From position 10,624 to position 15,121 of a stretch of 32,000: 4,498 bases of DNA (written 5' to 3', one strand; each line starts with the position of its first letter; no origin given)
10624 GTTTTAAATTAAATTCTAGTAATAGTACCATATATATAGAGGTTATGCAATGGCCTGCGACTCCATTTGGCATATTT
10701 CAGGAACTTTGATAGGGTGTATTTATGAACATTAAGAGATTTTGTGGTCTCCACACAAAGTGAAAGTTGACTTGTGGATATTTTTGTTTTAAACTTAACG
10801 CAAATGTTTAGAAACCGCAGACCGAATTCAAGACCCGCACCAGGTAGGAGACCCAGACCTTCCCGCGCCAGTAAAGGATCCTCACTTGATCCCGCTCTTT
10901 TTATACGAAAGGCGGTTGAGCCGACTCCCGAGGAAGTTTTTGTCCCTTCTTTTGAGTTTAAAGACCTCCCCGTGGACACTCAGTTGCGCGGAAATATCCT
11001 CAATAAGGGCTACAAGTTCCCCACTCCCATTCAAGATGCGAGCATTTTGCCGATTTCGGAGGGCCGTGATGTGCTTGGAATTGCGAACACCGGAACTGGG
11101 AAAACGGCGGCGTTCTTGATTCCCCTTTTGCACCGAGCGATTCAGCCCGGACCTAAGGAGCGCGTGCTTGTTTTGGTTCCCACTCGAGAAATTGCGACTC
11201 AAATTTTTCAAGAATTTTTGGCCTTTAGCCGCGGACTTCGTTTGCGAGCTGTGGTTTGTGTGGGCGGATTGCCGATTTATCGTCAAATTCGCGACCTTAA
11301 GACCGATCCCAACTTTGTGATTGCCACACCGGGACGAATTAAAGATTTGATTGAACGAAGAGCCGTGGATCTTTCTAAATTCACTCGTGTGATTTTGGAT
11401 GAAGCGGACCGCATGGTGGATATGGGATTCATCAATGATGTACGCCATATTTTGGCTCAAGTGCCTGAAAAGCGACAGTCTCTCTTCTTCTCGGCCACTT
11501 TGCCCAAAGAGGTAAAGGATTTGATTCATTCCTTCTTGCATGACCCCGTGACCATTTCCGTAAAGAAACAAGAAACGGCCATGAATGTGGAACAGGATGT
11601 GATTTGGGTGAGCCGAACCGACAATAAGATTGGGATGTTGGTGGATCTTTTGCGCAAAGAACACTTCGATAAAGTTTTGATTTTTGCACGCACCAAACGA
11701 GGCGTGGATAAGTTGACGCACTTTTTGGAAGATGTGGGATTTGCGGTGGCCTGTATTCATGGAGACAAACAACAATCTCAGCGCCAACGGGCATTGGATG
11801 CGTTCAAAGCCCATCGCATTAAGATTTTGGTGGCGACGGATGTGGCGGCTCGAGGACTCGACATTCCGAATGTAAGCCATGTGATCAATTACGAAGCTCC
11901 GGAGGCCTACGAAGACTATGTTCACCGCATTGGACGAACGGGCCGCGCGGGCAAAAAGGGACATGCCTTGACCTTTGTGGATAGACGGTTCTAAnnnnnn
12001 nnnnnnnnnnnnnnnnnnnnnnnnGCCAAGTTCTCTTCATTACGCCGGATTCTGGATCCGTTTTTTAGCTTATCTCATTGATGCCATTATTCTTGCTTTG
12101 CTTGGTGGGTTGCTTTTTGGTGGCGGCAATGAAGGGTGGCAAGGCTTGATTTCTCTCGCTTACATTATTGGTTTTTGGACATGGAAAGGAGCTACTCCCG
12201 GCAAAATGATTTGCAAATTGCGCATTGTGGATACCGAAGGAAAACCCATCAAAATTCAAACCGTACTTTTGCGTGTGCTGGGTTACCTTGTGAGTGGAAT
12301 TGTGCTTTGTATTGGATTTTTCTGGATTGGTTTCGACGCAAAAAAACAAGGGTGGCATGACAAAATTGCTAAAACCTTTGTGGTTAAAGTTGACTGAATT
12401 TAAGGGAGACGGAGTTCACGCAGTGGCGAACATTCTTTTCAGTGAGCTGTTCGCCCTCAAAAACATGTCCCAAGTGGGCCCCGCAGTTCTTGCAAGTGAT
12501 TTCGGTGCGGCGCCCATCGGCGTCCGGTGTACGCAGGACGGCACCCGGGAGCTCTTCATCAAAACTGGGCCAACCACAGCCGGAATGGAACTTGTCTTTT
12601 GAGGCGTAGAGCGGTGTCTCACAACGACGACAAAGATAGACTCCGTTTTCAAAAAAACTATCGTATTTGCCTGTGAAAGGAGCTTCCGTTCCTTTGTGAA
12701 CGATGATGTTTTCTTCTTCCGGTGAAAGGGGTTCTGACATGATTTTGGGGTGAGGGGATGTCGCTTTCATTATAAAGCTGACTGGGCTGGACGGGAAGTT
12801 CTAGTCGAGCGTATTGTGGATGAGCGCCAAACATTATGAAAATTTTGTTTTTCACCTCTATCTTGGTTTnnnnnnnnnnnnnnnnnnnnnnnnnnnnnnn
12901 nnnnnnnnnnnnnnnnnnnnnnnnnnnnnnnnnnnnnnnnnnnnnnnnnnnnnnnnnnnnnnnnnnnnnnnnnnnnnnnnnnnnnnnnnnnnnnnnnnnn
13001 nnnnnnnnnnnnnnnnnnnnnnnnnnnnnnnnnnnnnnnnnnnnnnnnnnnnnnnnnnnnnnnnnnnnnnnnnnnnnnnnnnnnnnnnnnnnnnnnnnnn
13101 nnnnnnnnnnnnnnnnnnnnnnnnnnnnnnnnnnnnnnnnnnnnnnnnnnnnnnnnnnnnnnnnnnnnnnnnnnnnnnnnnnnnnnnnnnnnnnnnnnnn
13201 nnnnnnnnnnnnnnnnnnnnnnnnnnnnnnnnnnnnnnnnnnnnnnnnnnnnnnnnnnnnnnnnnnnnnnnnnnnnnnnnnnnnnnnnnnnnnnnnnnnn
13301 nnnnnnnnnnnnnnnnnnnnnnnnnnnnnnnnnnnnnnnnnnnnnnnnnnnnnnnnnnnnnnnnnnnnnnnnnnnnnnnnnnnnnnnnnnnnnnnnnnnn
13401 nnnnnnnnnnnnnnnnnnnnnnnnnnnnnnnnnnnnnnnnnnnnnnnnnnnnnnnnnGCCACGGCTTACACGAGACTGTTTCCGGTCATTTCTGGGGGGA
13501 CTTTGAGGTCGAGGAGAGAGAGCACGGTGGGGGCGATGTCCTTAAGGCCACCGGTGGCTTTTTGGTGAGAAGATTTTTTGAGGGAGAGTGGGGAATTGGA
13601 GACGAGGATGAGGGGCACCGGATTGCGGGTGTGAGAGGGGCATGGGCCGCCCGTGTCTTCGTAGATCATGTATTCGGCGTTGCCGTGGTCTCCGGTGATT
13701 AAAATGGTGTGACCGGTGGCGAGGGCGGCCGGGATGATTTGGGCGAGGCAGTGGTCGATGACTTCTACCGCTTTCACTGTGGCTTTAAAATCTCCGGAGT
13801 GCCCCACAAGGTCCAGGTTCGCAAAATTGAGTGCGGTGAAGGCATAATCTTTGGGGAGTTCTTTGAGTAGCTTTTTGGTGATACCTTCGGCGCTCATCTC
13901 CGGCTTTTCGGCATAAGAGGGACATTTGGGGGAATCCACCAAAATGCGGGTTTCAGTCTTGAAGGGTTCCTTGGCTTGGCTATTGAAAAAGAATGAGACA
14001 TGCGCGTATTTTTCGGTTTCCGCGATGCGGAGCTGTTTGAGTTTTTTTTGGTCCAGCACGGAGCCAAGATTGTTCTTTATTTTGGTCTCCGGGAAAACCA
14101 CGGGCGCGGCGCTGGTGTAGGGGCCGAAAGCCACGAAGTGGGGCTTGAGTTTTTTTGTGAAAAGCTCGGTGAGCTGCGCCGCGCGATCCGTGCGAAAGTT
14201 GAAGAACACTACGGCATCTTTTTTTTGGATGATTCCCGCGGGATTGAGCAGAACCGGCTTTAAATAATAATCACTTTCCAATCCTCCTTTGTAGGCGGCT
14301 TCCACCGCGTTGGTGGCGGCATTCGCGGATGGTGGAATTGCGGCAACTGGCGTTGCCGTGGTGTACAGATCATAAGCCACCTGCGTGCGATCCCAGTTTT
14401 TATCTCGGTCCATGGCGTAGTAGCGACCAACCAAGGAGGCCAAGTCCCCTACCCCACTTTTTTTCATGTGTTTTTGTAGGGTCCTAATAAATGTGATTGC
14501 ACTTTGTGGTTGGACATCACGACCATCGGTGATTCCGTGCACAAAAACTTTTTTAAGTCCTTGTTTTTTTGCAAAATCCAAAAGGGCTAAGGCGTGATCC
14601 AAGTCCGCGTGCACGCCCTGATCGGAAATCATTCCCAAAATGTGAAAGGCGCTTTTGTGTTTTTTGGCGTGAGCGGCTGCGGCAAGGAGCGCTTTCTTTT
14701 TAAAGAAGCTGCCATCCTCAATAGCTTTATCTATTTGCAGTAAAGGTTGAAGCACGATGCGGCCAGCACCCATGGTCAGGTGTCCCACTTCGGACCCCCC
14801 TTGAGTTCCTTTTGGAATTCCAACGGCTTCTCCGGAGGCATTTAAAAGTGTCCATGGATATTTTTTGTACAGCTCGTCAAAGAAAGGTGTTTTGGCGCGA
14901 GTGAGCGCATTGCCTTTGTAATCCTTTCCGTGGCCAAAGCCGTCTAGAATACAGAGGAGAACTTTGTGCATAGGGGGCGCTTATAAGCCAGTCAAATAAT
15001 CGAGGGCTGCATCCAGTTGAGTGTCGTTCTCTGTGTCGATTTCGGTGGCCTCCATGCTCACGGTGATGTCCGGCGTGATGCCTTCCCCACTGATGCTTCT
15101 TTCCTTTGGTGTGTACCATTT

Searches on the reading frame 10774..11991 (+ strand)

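Call 29: search_protein_families(library=pfam, proteins=[window:10774-11991:+], max_evalue=0.01)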
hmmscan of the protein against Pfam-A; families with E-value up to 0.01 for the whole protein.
window:10774-11991:+ (406 aa): 4 families
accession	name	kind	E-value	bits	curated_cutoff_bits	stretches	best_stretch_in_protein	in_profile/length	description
PF00270.35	DEAD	-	6.5e-48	163.1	26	1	84-250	1-167/167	DEAD/DEAH box helicase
PF00271.37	Helicase_C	-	3.1e-36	124.4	23.5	1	285-393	2-110/110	Helicase conserved C-terminal domain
PF04851.21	ResIII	-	9.2e-10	39.1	22.5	1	103-244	29-163/164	Type III restriction enzyme, res subunit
PF16203.11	ERCC3_RAD25_C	-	0.0009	19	27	1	294-395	56-154/248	ERCC3/RAD25/XPB C-terminal helicase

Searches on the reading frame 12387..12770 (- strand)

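Call 29: search_protein_families(library=pfam, proteins=[window:12387-12770:-], max_evalue=0.01)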
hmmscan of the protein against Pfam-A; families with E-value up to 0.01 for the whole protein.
window:12387-12770:- (128 aa): 4 families
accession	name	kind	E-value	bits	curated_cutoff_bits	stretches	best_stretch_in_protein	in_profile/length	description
PF01641.26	SelR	-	1.8e-43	147.6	24.9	1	15-126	1-115/116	SelR domain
PF24046.1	At4g08330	-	0.00016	22.2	27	1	86-113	74-101/129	At4g08330 beta-tent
PF03226.21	Yippee-Mis18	-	0.0018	18.8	26.6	0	89-125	57-90/108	Yippee zinc-binding/DNA-binding /Mis18, centromere assembly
PF01907.25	Ribosomal_L37e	-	0.0024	18.3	27.6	0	45-69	16-40/53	Ribosomal protein L37e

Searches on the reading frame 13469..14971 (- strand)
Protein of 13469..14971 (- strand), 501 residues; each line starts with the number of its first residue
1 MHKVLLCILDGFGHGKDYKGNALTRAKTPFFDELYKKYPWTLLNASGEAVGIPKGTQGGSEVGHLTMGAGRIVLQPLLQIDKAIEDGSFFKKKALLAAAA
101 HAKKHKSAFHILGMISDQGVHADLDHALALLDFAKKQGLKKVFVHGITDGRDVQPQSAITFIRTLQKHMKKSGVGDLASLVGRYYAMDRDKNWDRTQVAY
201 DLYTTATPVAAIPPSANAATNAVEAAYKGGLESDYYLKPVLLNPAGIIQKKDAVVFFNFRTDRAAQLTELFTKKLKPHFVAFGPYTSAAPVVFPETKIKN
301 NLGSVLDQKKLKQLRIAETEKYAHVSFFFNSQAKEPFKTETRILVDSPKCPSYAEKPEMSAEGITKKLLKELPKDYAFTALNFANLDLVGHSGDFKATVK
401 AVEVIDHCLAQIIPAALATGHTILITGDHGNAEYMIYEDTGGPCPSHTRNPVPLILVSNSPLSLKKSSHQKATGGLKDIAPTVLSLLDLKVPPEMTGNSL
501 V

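Call 29: search_protein_families(library=pfam, proteins=[window:13469-14971:-], max_evalue=0.01)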
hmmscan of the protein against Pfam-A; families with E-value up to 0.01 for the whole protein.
window:13469-14971:- (501 aa): 3 families
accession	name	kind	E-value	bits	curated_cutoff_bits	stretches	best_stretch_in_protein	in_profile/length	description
PF01676.23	Metalloenzyme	-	1.4e-70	238.1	24.3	1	3-490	2-251/252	Metalloenzyme superfamily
PF06415.18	iPGM_N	-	6.2e-67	225.7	27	1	80-278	1-198/217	BPG-independent PGAM N-terminus (iPGM_N)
PF01663.27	Phosphodiest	-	0.0062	16.6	23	0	367-433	157-223/342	Type I phosphodiesterase / nucleotide pyrophosphatase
